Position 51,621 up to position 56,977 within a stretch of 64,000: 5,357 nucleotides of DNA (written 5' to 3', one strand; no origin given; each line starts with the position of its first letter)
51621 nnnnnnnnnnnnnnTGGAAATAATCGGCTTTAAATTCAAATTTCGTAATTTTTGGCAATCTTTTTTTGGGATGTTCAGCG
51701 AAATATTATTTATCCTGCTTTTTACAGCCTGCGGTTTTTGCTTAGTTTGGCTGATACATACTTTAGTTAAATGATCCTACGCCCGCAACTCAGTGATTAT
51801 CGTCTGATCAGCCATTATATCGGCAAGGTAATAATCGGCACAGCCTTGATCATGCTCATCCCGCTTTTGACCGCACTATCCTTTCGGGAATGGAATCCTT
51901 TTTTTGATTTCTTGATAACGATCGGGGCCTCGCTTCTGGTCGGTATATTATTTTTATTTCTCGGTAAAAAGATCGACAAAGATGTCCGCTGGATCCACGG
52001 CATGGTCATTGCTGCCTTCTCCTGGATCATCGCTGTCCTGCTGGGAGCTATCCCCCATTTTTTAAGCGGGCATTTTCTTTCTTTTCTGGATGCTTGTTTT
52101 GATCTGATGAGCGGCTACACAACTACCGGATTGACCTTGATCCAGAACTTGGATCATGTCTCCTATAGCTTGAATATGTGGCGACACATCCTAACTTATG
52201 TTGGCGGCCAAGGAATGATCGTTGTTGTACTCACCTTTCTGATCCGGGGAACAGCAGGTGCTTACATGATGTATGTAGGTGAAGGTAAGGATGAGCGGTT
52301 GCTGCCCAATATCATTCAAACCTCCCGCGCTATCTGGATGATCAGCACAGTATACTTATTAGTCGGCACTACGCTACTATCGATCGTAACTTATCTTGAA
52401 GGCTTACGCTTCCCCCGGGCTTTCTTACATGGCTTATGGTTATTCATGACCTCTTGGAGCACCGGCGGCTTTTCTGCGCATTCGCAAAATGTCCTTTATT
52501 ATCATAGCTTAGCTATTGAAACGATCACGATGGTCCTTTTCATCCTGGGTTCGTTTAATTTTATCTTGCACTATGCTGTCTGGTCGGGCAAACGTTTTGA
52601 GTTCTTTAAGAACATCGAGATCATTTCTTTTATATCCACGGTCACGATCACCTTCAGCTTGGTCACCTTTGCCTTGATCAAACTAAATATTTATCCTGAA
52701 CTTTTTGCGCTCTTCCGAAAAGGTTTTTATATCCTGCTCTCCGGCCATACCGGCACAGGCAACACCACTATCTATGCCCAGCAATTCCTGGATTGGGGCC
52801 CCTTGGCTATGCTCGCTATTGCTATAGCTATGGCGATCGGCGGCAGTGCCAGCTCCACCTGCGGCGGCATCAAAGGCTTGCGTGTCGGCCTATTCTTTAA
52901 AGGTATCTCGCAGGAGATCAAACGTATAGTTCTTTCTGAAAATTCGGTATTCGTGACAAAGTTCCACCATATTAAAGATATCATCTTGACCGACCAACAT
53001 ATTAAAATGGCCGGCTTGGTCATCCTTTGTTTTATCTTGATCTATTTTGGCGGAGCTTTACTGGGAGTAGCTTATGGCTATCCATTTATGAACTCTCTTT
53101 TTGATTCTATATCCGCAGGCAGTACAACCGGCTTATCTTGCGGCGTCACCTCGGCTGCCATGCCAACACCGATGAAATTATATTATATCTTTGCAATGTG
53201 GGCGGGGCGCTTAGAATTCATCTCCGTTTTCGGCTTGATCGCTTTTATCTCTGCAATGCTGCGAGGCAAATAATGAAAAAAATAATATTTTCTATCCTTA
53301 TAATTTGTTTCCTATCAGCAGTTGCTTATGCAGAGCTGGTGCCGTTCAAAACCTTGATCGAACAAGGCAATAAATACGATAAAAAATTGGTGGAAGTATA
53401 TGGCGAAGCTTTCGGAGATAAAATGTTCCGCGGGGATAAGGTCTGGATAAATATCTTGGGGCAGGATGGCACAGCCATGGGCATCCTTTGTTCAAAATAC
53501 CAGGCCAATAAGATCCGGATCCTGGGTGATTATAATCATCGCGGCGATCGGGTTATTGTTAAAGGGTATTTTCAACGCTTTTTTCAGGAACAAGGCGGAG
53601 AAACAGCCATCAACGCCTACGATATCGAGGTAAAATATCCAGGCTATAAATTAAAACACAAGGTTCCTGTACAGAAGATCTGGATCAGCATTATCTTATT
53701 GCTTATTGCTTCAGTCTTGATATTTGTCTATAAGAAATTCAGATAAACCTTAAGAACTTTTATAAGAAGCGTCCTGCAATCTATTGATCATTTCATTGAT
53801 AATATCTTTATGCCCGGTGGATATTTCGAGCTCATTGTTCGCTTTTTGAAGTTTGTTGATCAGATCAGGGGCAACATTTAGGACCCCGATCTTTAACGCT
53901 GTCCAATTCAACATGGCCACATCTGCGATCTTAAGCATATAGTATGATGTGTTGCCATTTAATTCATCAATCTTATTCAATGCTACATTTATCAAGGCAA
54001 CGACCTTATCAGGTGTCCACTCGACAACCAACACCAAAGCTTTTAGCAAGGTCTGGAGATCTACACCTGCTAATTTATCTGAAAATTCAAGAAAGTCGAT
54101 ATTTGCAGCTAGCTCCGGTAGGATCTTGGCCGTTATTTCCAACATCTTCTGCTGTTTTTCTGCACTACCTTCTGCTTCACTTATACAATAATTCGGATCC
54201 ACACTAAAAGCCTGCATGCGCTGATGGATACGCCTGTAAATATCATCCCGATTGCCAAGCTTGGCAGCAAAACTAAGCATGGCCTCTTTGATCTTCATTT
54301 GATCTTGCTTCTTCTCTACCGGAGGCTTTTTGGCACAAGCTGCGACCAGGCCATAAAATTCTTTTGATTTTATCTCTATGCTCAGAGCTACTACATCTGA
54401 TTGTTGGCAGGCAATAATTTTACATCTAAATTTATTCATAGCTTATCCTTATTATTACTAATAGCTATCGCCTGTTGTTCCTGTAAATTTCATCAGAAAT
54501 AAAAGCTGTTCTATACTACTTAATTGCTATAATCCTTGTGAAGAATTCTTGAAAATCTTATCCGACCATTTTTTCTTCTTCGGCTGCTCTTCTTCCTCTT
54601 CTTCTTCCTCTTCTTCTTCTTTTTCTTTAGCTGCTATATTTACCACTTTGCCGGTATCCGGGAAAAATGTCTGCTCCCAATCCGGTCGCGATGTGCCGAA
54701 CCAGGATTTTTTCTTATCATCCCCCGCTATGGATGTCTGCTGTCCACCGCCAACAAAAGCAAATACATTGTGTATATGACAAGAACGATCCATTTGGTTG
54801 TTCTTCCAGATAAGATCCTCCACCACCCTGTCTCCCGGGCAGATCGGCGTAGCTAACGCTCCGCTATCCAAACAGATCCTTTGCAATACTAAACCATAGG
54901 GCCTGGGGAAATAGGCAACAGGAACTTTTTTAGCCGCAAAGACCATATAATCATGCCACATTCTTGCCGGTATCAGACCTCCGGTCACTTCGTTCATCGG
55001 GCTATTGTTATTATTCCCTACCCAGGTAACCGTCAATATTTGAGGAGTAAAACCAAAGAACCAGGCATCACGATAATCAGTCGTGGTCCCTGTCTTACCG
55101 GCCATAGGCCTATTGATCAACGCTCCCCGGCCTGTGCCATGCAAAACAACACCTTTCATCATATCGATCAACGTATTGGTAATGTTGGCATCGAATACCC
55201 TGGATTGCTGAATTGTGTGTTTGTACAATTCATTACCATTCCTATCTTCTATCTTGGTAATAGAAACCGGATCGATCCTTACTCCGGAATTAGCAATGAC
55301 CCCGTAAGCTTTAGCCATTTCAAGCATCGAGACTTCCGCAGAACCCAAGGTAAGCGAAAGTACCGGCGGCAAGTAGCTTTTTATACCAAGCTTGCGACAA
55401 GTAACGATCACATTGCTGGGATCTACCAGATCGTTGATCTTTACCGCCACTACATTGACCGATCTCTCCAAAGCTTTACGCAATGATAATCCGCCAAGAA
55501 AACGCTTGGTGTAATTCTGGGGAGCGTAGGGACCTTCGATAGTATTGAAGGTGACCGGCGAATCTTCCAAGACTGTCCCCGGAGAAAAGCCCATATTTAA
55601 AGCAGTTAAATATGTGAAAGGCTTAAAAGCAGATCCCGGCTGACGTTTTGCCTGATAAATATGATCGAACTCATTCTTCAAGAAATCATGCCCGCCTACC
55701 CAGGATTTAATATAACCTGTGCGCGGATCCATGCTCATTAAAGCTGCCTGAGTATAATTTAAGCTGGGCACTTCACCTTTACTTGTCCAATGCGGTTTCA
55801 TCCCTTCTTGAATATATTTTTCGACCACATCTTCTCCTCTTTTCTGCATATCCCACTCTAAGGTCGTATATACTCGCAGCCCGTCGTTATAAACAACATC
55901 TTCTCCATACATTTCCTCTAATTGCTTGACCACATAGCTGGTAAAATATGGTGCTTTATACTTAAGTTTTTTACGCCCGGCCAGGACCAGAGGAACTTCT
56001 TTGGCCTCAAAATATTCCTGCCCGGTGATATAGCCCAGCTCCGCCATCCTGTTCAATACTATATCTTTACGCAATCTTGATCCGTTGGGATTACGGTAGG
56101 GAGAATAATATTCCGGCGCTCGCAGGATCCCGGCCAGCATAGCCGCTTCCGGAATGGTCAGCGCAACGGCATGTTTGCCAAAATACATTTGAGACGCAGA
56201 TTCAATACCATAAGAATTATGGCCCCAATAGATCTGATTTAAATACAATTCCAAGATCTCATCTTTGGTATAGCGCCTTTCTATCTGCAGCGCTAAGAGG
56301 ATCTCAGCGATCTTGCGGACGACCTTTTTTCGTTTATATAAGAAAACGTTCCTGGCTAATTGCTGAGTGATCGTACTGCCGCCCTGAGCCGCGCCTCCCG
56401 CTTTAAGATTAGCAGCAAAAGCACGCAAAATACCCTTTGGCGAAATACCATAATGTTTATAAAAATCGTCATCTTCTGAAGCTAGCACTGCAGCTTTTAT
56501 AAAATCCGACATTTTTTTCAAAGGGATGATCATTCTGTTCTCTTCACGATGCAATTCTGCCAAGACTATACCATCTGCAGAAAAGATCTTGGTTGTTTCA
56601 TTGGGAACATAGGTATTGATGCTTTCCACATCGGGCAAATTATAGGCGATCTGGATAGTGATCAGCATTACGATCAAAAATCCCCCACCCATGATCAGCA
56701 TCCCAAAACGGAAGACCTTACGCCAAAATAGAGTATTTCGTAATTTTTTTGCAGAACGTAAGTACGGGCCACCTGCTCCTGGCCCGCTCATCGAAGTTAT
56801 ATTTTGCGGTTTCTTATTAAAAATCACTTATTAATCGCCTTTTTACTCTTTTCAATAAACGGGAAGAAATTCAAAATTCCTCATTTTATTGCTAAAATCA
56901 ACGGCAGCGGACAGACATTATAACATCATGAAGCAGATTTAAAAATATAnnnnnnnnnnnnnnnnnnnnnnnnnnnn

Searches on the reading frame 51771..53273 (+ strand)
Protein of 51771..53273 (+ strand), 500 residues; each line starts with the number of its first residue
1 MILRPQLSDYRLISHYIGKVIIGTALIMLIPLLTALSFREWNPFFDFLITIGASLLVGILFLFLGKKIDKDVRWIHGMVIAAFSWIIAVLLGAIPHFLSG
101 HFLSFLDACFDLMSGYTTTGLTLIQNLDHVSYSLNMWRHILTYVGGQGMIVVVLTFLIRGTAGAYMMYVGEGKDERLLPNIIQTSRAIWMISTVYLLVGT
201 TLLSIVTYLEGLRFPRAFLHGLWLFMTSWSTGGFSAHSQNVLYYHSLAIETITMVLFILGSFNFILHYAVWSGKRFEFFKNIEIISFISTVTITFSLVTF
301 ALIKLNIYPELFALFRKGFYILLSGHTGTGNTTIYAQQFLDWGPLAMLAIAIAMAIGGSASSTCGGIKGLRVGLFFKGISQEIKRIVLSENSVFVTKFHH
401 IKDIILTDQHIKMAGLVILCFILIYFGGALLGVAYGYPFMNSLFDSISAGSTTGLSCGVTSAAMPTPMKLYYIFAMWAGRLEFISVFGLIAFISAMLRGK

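Call 68: search_protein_families(library=pfam, proteins=[window:51771-53273:+], max_evalue=0.00001)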
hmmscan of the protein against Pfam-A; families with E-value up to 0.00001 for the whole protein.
window:51771-53273:+ (500 aa): 1 family
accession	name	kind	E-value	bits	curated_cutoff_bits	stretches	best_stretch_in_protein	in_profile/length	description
PF02386.22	TrkH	-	3.7e-36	125.1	27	1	47-487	5-487/502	Cation transport protein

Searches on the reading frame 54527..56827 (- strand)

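Call 68: search_protein_families(library=pfam, proteins=[window:54527-56827:-], max_evalue=0.00001)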
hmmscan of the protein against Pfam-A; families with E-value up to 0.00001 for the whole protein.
window:54527-56827:- (766 aa): 2 families
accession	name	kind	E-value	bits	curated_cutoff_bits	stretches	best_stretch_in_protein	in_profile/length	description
PF00912.28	Transgly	-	9.7e-66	221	27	1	86-261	2-177/178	Transglycosylase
PF00905.27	Transpeptidase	-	9.3e-30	104.3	22.1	1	364-596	4-267/299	Penicillin binding protein transpeptidase domain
